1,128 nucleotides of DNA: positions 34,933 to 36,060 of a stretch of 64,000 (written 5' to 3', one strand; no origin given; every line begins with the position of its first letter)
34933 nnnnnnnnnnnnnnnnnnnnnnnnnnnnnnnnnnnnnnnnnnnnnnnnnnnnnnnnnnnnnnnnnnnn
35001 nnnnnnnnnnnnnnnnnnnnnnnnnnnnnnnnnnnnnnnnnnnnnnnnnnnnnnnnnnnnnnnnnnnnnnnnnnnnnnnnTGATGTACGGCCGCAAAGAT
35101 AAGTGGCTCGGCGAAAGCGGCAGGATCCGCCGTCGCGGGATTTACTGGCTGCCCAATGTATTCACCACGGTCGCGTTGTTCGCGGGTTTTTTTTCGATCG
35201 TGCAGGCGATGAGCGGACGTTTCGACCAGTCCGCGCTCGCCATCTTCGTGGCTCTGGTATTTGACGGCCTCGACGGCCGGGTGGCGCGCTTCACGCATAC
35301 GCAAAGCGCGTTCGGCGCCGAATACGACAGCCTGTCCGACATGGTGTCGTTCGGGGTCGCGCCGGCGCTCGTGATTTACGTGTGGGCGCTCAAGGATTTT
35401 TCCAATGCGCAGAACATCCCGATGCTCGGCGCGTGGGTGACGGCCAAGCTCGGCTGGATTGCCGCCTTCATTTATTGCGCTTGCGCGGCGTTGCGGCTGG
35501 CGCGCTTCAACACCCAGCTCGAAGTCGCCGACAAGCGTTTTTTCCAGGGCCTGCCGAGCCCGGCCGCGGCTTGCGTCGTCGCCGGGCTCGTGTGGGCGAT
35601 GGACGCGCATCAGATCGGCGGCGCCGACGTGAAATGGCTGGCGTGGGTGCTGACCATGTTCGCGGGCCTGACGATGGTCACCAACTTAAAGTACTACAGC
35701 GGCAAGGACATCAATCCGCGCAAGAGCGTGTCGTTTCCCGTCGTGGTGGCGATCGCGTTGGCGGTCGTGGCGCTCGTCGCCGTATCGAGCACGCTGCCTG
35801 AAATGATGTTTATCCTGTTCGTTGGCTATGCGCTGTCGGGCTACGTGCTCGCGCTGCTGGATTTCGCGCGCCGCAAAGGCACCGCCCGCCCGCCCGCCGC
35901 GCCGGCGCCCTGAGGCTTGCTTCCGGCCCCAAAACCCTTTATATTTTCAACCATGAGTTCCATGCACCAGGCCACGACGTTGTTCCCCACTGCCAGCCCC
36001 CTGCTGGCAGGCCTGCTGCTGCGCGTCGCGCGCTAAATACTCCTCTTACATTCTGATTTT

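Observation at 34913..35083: psd reduced to a 56-codon in-frame remnant that still overlaps pssA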

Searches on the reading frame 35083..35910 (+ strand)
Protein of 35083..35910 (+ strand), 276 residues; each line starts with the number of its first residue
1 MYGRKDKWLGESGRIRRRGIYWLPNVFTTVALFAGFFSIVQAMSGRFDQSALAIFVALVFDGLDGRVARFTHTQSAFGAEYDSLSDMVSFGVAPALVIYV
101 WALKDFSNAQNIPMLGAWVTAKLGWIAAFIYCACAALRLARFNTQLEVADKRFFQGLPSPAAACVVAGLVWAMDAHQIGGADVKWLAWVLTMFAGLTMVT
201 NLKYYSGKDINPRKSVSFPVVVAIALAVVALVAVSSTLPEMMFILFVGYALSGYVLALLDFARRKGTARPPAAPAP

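Call 3: search_protein_families(library=pfam, proteins=[window:35083-35910:+], max_evalue=1)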
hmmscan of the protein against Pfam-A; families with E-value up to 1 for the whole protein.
window:35083-35910:+ (276 aa): 1 family
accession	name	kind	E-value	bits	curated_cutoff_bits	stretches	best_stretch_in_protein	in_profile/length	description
PF01066.26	CDP-OH_P_transf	-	1.8e-18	67.8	22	1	22-192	2-151/152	CDP-alcohol phosphatidyltransferase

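Call 4: search_protein_families(library=ncbifam, proteins=[window:35083-35910:+], max_evalue=1)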
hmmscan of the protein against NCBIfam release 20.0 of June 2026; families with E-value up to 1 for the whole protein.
window:35083-35910:+ (276 aa): 14 families
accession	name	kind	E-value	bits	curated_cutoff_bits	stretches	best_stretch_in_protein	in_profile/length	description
NF038087.1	arch_ser_synth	exception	1e-32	113.5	240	1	23-249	6-213/216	archaetidylserine synthase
TIGR00473.1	pssA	equivalog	7e-31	107.4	107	1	30-204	3-152/153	CDP-diacylglycerol--serine O-phosphatidyltransferase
TIGR04217.1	archae_ser_T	exception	3.6e-25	89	200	1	23-250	9-213/221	archaetidylserine synthase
NF038086.1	anchor_synt_A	exception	3.9e-18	66.1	200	1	27-251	13-215/222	protein sorting system archaetidylserine synthase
NF040950.1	archin_ph_syn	equivalog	6.5e-09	35.9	180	1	23-92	25-95/191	archaetidylinositol phosphate synthase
NF045883.1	PIPSynth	equivalog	2.8e-06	27.1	170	1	24-109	25-112/197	phosphatidylinositol phosphate synthase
NF045885.1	PhCholSynBorr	equivalog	6.6e-06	26.1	400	1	21-245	9-212/234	phosphatidylcholine synthase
NF052561.1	PIPSynBT1523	equivalog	1.6e-05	24.7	350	1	52-99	65-112/232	hypothetical protein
NF045886.1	PhCholSynLeg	equivalog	2.6e-05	23.9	440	1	20-101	15-100/250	phosphatidylcholine synthase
NF045887.1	PhCholSynPs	equivalog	3e-05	23.7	300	1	22-258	13-224/235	phosphatidylcholine synthase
NF041135.1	IPPtranDIPPsyn_Thcocales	equivalog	3.4e-05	23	580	1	24-104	252-331/419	bifunctional L-myo-inositol-1-phosphate cytidylyltransferase/CDP-L-myo-inositol myo-inositolphosphotransferase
NF045884.1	PhCholSynAgro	equivalog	0.0043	17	350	1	26-232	15-199/235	phosphatidylcholine synthase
NF046002.1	MAG3450_fam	equivalog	0.034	14.3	70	1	90-130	10-50/121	MAG3450 family membrane protein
TIGR00560.1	pgsA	equivalog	0.037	14.5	109.1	1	49-99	35-83/183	CDP-diacylglycerol--glycerol-3-phosphate 3-phosphatidyltransferase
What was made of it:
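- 35083..35913 (+): pssA (CDP-diacylglycerol--serine O-phosphatidyltransferase), intact and constrained; its ATG overlaps the remnant's TGA. Pfam PF01066 and TIGR00473 (calls 3, 4).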

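Call 6: find_related_loci(query=window:35083-35910:+, collection=genome_contigs, flank=6000)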
Query window:35083-35910:+ (276 aa) in genome_contigs; peptide patterns used: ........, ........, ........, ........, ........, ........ (x = any residue, [..] = any of these).
600 stretches matched a pattern (row limit reached: there are more); 596 encode a relative of the query (tblastn E <= 1e-3); the best 80 are kept; 80 distinct loci.
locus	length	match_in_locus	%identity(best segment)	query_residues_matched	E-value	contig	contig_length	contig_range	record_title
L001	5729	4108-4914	89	1-269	8e-144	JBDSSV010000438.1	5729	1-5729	MAG: Burkholderiales bacterium isolate cluster1_bin.542 k127_4499223, whole genome shotgun sequence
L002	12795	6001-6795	74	1-265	3e-132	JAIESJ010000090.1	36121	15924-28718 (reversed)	MAG: Burkholderiales bacterium isolate co.spades.METABAT.2.5kb_011 c_000000441438, whole genome shotgun sequence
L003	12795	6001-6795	73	1-265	4e-129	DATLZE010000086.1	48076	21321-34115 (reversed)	MAG TPA_asm: Burkholderiales bacterium isolate SMAG_U13290 k141_486972, whole genome shotgun sequence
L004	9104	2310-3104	74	1-265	1e-127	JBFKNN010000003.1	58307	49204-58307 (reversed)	MAG: Burkholderiales bacterium isolate Mix_sand22.2022.08.D.82 k141_2621561_length_58307_cov_13.2039, whole genome shotg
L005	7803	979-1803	67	1-273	3e-122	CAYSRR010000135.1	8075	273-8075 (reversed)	MAG TPA_asm: uncultured Streptomycetaceae bacterium isolate SRP344714_co2_10 genome assembly, contig: NODE_23641_length_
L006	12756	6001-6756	65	5-271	6e-108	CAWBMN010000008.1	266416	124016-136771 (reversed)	MAG: uncultured beta proteobacterium isolate MFD02242.bin.1.57 genome assembly, contig: contig_41548, whole genome shotg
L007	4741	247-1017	64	5-274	1e-106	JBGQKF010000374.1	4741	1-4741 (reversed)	MAG: Gammaproteobacteria bacterium isolate OBJ2_061818_050_68 k141_1818292_length_4741_cov_10.1363, whole genome shotgun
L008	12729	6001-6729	79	14-256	2e-127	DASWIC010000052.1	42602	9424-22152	MAG TPA_asm: Burkholderiales bacterium isolate SMAG_U2858 k141_1133451, whole genome shotgun sequence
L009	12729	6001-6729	66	15-273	8e-103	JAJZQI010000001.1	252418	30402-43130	MAG: Proteobacteria bacterium isolate SKS1.bin42 NODE_33_length_252418_cov_3.013766, whole genome shotgun sequence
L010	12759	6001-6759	63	4-273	2e-102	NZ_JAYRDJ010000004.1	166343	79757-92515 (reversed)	MAG: Niveibacterium sp. isolate SH_SHASGE1bin.34 NODE_88_length_166343_cov_2.549634, whole genome shotgun sequence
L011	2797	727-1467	63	4-268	7e-104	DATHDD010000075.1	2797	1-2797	MAG TPA_asm: Burkholderiales bacterium isolate SMAG_U12384 k141_518919, whole genome shotgun sequence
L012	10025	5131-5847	62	14-270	3e-100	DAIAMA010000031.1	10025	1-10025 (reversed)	MAG TPA_asm: bacterium isolate clean6551 NODE_31_length_10025_cov_4.067953, whole genome shotgun sequence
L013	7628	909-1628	63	12-267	2e-100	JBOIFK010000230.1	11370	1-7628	MAG: Nitrosospira sp. isolate SC-S_metawrap_bin.133 k127_2661094, whole genome shotgun sequence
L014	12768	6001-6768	67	16-276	1e-99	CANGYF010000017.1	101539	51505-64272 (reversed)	MAG: Betaproteobacteria bacterium isolate RE-18aug17-172 genome assembly, contig: RE-18aug17-C229, whole genome shotgun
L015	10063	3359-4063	64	14-265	8e-100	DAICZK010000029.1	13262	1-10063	MAG TPA_asm: Sulfuriferula sp. isolate clean1817 NODE_29_length_13262_cov_3.655669, whole genome shotgun sequence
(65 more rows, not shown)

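Call 10: find_encoding_contigs(protein=window:35083-35910:+, flank=5000, max_places=10)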
Protein window:35083-35910:+ (276 aa): no gene with exactly this product is on record in the collection.

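Call 21: find_homologous_proteins(query=window:35083-35910:+, max_evalue=1e-60)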
Query window:35083-35910:+ (276 aa): 7769 proteins with E <= 1e-60 among 8000 candidates; the best 120 are listed.
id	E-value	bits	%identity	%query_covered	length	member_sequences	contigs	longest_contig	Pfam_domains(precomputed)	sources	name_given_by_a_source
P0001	2.8e-174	596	98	100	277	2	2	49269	PF01066.27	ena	-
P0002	4.5e-164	563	92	96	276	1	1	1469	PF01066.27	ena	-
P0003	4.4e-163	559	91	99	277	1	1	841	PF01066.27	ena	-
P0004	1.3e-161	554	90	100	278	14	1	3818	PF01066.27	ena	-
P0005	3.3e-160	550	89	100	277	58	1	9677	PF01066.27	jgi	jgi:CDP-diacylglycerol--serine O-phosphatidyltransferase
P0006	5.9e-160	549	91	96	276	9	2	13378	PF01066.27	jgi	jgi:CDP-diacylglycerol--serine O-phosphatidyltransferase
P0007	4.9e-159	546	91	96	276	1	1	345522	PF01066.27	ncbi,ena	-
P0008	8.0e-159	545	88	100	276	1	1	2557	PF01066.27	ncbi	-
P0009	2.0e-158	544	89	99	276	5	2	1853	PF01066.27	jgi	jgi:CDP-diacylglycerol--serine O-phosphatidyltransferase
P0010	2.7e-158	544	88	100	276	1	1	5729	PF01066.27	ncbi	ncbi:MAG: CDP-diacylglycerol--serine O-phosphatidyltransferase [Burkholderiales bacterium]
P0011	5.8e-158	543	88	100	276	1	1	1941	PF01066.27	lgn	-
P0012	9.8e-158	542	90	99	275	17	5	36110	PF01066.27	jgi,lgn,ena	-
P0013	2.5e-156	537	89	100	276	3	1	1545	PF01066.27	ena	-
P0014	2.8e-156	537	89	96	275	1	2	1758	PF01066.27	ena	-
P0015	4.8e-156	536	88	99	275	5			PF01066.27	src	-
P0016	1.6e-155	535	87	100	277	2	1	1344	PF01066.27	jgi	jgi:CDP-diacylglycerol--serine O-phosphatidyltransferase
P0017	2.2e-155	534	90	96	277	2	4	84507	PF01066.27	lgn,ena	-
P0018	3.7e-155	533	90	98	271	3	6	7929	PF01066.27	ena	-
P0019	2.0e-154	531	88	99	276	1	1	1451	PF01066.27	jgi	jgi:CDP-diacylglycerol--serine O-phosphatidyltransferase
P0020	3.0e-154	530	88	99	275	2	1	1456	PF01066.27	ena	-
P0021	3.6e-154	530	88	100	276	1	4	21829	PF01066.27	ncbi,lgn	-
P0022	3.6e-154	530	88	99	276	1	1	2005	PF01066.27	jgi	jgi:CDP-diacylglycerol--serine O-phosphatidyltransferase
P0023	6.6e-154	529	88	99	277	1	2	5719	PF01066.27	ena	-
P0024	1.6e-153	528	85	100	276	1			PF01066.27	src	-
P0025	2.2e-153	527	87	100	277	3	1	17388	PF01066.27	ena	-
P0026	2.8e-153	527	88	99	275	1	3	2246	PF01066.27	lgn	-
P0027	4.3e-153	527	86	99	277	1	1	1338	PF01066.27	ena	-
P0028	5.5e-153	526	87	98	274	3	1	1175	PF01066.27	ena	-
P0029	1.2e-152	525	86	96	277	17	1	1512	PF01066.27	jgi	-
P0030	6.6e-152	523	87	98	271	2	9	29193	PF01066.27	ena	-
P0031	1.9e-151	521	85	100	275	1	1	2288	PF01066.27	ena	-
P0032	2.2e-151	521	85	100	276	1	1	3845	PF01066.27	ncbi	-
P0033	4.1e-151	520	84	100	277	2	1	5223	PF01066.27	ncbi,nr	ncbi:MAG: CDP-diacylglycerol--serine O-phosphatidyltransferase [Betaproteobacteria bacterium]|nr:CDP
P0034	1.6e-150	518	85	99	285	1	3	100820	PF01066.27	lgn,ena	-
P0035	1.7e-150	518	84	100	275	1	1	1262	PF01066.27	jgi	jgi:CDP-diacylglycerol--serine O-phosphatidyltransferase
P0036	1.8e-150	518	84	100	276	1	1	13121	PF01066.27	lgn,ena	-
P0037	2.3e-150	518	87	98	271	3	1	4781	PF01066.27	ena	-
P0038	3.5e-150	517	84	100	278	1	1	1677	PF01066.27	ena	-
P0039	6.9e-150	516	85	99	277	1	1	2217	PF01066.27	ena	-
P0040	1.3e-149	515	84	100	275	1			PF01066.27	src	-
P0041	1.4e-149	515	83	99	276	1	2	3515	PF01066.27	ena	-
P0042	1.8e-149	515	84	100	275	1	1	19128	PF01066.27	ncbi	-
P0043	3.3e-149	514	84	99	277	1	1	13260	PF01066.27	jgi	jgi:CDP-diacylglycerol--serine O-phosphatidyltransferase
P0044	4.5e-149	513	84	100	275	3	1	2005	PF01066.27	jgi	jgi:CDP-diacylglycerol---serine O-phosphatidyltransferase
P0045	7.1e-149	513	84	99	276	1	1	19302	PF01066.27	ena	-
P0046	7.1e-149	513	83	100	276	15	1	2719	PF01066.27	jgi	-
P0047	1.3e-148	512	83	99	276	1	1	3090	PF01066.27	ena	-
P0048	1.4e-148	512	84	100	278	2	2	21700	PF01066.27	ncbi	-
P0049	2.1e-148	511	82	99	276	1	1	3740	PF01066.27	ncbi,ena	ncbi:MAG: CDP-diacylglycerol--serine O-phosphatidyltransferase [Pseudomonadota bacterium]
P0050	2.2e-148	511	83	99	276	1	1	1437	PF01066.27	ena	-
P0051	2.4e-148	511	83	99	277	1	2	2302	PF01066.27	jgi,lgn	jgi:CDP-diacylglycerol--serine O-phosphatidyltransferase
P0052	3.1e-148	511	83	99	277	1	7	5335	PF01066.27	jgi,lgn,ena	jgi:CDP-diacylglycerol--serine O-phosphatidyltransferase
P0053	3.3e-148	511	83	99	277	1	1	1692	PF01066.27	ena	-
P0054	4.4e-148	510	83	99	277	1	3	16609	PF01066.27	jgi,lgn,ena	jgi:CDP-diacylglycerol--serine O-phosphatidyltransferase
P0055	4.4e-148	510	83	99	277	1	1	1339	PF01066.27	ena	-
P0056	4.6e-148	510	83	99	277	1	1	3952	PF01066.27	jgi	-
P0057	4.9e-148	510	83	99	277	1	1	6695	PF01066.27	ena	-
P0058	5.4e-148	510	83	99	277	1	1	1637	PF01066.27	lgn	-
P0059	5.5e-148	510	83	98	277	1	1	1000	PF01066.27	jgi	jgi:CDP-diacylglycerol---serine O-phosphatidyltransferase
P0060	6.0e-148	510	83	99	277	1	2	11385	PF01066.27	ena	-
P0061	6.8e-148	510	83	99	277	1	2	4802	PF01066.27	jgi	jgi:CDP-diacylglycerol--serine O-phosphatidyltransferase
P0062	7.0e-148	509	83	100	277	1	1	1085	PF01066.27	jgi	jgi:CDP-diacylglycerol---serine O-phosphatidyltransferase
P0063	7.5e-148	509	82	99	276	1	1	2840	PF01066.27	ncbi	-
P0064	8.4e-148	509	83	99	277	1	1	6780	PF01066.27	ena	-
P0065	8.9e-148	509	82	99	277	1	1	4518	PF01066.27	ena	-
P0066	9.2e-148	509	84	99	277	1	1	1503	PF01066.27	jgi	jgi:CDP-diacylglycerol---serine O-phosphatidyltransferase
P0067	9.7e-148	509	82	99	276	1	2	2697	PF01066.27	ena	-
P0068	1.0e-147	509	82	99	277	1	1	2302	PF01066.27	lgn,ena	-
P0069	1.0e-147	509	82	99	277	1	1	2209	PF01066.27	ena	-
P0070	1.2e-147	509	82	100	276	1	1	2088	PF01066.27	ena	-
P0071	1.3e-147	509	82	100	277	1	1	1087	PF01066.27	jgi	jgi:CDP-diacylglycerol--serine O-phosphatidyltransferase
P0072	1.3e-147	509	82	99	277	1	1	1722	PF01066.27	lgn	-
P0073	1.5e-147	508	82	99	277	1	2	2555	PF01066.27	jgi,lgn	jgi:CDP-diacylglycerol--serine O-phosphatidyltransferase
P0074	1.7e-147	508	82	99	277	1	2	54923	PF01066.27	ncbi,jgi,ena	-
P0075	1.8e-147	508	82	100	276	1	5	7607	PF01066.27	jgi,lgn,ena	-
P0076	1.8e-147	508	82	99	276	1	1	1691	PF01066.27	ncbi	-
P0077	2.0e-147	508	82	100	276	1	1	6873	PF01066.27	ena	-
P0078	2.0e-147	508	84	99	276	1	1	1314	PF01066.27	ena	-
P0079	2.4e-147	508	82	99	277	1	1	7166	PF01066.27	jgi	-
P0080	2.9e-147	507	82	99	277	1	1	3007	PF01066.27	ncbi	-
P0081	3.3e-147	507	82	99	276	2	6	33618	PF01066.27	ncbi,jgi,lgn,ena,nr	ncbi:MAG: CDP-diacylglycerol--serine O-phosphatidyltransferase [Betaproteobacteria bacterium]|nr:CDP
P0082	3.6e-147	507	82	99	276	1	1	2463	PF01066.27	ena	-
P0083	3.7e-147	507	82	99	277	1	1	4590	PF01066.27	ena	-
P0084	4.0e-147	507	83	100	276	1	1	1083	PF01066.27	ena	-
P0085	4.4e-147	507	82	100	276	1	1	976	PF01066.27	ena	-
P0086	4.6e-147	507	82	99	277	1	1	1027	PF01066.27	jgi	jgi:CDP-diacylglycerol---serine O-phosphatidyltransferase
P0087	5.3e-147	507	82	99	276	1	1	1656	PF01066.27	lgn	-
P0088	5.3e-147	507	81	100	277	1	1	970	PF01066.27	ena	-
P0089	5.3e-147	507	82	99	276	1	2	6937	PF01066.27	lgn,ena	-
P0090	6.1e-147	506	82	99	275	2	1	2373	PF01066.27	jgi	-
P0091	8.4e-147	506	81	99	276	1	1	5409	PF01066.27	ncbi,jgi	-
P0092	9.6e-147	506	83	99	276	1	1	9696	PF01066.27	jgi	-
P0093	2.0e-146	505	82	99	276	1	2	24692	PF01066.27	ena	-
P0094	2.1e-146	505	82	100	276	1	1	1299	PF01066.27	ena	-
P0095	2.4e-146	504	82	99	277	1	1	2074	PF01066.27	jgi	jgi:CDP-diacylglycerol--serine O-phosphatidyltransferase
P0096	2.6e-146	504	82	100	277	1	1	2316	PF01066.27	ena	-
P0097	2.7e-146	504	82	99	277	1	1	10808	PF01066.27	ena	-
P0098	3.1e-146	504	82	98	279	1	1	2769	PF01066.27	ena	-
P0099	4.3e-146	504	81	99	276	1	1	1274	PF01066.27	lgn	-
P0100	6.1e-146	503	60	95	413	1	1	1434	PF01066.27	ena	-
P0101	8.1e-146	503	81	100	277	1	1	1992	PF01066.27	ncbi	-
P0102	8.9e-146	503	83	96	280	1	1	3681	PF01066.27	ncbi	-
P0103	9.7e-146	502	82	99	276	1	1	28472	PF01066.27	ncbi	-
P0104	1.2e-145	502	82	99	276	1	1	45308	PF01066.27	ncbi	-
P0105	1.4e-145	502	82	99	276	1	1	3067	PF01066.27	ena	-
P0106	1.8e-145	502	83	99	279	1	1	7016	PF01066.27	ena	-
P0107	2.7e-145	501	82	100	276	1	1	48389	PF01066.27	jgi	-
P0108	5.2e-145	500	82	99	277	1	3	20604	PF01066.27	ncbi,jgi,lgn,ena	-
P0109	8.1e-145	499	80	99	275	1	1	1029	PF01066.27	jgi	jgi:CDP-diacylglycerol---serine O-phosphatidyltransferase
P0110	8.6e-145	499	82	98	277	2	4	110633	PF01066.27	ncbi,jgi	jgi:CDP-diacylglycerol--serine O-phosphatidyltransferase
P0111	2.7e-144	498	80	99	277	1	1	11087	PF01066.27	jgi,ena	-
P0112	6.5e-144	496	82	96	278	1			PF01066.27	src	-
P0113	7.6e-144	496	80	99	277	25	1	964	PF01066.27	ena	-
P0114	2.2e-143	495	81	99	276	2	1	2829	PF01066.27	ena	-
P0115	3.4e-143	494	82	98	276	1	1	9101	PF01066.27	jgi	jgi:CDP-diacylglycerol---serine O-phosphatidyltransferase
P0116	1.0e-142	493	82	99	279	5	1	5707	PF01066.27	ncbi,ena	-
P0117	1.2e-142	492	82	99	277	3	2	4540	PF01066.27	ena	-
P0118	2.6e-142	491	80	100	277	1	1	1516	PF01066.27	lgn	-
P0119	3.0e-142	491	80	97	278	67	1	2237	PF01066.27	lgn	-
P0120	3.6e-142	491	84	93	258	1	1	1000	PF01066.27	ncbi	ncbi:MAG: CDP-diacylglycerol--serine O-phosphatidyltransferase, partial [Pseudomonadota bacterium]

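Call 22: find_encoding_contigs(protein=P0001, flank=6000, max_places=10)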
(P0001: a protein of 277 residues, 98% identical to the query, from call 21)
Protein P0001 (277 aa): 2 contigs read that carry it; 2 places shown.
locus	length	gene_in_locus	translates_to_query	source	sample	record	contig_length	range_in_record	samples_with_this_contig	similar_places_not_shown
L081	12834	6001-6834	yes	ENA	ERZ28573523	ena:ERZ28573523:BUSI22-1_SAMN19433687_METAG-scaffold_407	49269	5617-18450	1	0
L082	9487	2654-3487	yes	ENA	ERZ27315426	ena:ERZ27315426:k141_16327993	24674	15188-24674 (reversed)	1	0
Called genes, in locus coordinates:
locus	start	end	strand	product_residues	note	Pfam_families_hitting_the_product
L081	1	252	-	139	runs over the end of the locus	PF06271:RDD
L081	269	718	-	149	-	-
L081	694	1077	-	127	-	PF12279:DUF3619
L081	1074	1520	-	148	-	PF08281:Sigma70_r4_2, PF04545:Sigma70_r4, PF22233:PhyR_sigma-like (weak)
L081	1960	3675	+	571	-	PF02776:TPP_enzyme_N, PF00205:TPP_enzyme_M, PF02775:TPP_enzyme_C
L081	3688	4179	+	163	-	PF01842:ACT, PF22629:ACT_AHAS_ss, PF13710:ACT_5, PF10369:ALS_ss_C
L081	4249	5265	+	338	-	PF02826:2-Hacid_dh_C (weak), PF03446:NAD_binding_2 (weak), PF03807:F420_oxidored (weak), PF07991:KARI_N, PF01450:KARI_C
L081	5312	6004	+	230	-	PF02666:PS_Dcarbxylase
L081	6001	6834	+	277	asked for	PF01066:CDP-OH_P_transf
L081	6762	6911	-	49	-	-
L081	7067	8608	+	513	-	PF00682:HMGL-like, PF22617:HCS_D2, PF08502:LeuA_dimer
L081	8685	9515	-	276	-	PF13189:Cytidylate_kin2, PF04972:BON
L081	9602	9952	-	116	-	PF09842:DUF2069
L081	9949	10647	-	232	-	PF01243:PNPOx_N, PF13883:CREG_beta-barrel, PF10615:DUF2470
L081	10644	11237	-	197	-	PF03358:FMN_red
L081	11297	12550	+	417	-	PF03631:Virul_fac_BrkB, PF02082:Rrf2 (weak)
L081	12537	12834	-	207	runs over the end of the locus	PF01464:SLT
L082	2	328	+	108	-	?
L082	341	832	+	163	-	PF01842:ACT, PF22629:ACT_AHAS_ss, PF13710:ACT_5, PF10369:ALS_ss_C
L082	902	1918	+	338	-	PF02826:2-Hacid_dh_C (weak), PF03446:NAD_binding_2 (weak), PF03807:F420_oxidored (weak), PF07991:KARI_N, PF01450:KARI_C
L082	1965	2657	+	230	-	PF02666:PS_Dcarbxylase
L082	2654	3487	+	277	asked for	PF01066:CDP-OH_P_transf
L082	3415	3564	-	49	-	-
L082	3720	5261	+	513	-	PF00682:HMGL-like, PF22617:HCS_D2, PF08502:LeuA_dimer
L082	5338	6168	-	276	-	PF13189:Cytidylate_kin2, PF04972:BON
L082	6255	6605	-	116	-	PF09842:DUF2069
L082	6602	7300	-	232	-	PF01243:PNPOx_N, PF13883:CREG_beta-barrel, PF10615:DUF2470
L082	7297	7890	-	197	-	PF03358:FMN_red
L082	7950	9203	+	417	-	PF03631:Virul_fac_BrkB, PF02082:Rrf2 (weak)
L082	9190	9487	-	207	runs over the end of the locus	PF01464:SLT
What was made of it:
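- Conspecific contigs have the full gene (call 22).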

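Call 23: find_encoding_contigs(protein=P0007, flank=6000, max_places=6)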
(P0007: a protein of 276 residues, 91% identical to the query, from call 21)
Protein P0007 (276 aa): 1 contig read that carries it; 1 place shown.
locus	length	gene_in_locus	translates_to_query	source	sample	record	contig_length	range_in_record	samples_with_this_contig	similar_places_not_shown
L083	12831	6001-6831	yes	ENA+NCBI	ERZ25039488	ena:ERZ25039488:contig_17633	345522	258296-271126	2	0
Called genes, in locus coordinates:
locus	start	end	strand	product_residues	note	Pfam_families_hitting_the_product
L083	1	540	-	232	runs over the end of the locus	PF11304:DUF3106, PF06271:RDD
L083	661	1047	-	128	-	PF12279:DUF3619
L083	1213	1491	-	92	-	-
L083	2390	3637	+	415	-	PF00205:TPP_enzyme_M, PF02775:TPP_enzyme_C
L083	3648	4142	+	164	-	PF01842:ACT, PF22629:ACT_AHAS_ss, PF13710:ACT_5, PF10369:ALS_ss_C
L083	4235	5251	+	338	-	PF02826:2-Hacid_dh_C (weak), PF03446:NAD_binding_2 (weak), PF03807:F420_oxidored (weak), PF07991:KARI_N, PF01450:KARI_C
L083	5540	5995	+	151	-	PF02666:PS_Dcarbxylase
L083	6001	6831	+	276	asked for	PF01066:CDP-OH_P_transf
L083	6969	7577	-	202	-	-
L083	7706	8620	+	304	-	PF00682:HMGL-like, PF22617:HCS_D2, PF08502:LeuA_dimer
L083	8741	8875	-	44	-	-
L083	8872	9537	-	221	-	PF13189:Cytidylate_kin2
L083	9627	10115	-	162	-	PF09842:DUF2069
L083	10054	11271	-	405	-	PF03358:FMN_red, PF01243:PNPOx_N, PF13883:CREG_beta-barrel, PF10615:DUF2470 (weak)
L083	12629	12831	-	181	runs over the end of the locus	PF01464:SLT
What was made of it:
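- Tried and rejected: L083, a 345-kb contig with PssA 91% identical, shows a short psd call. ilvI and leuA are also called short on that contig, so I treated this as probable long-read indel error and did not count it as a second pseudogene (call 23).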
